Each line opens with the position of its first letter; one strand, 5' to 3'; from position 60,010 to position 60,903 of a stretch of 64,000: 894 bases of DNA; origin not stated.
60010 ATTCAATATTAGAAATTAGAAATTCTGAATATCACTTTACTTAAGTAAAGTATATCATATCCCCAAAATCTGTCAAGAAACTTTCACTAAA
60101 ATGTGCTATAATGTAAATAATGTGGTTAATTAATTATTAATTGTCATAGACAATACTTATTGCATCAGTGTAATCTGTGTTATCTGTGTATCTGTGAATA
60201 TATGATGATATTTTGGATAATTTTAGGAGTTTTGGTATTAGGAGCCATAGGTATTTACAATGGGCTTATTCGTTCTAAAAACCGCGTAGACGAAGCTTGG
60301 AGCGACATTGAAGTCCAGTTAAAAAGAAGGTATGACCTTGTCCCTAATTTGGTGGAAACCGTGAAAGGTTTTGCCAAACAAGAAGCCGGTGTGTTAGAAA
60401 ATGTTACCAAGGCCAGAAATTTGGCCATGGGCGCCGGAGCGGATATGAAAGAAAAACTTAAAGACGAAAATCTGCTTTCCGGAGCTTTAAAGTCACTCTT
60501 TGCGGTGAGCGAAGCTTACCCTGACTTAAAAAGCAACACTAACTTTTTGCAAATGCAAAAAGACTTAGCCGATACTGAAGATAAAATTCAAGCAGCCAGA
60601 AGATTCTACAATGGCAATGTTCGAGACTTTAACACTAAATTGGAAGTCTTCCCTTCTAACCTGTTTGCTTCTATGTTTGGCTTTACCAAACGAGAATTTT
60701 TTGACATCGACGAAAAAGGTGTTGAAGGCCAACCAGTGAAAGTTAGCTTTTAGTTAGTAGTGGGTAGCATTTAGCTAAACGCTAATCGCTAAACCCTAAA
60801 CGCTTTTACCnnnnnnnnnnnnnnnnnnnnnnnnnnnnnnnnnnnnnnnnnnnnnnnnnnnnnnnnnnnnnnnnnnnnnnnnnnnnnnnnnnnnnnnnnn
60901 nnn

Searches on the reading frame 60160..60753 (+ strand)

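Call 63: search_protein_families(library=pfam, proteins=[window:60160-60753:+], max_evalue=0.001)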
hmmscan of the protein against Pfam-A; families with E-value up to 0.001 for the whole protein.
window:60160-60753:+ (197 aa): 1 family
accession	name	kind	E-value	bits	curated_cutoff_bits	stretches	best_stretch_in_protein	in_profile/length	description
PF04011.17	LemA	-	1.7e-57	193.9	26.2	1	46-197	1-149/149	LemA family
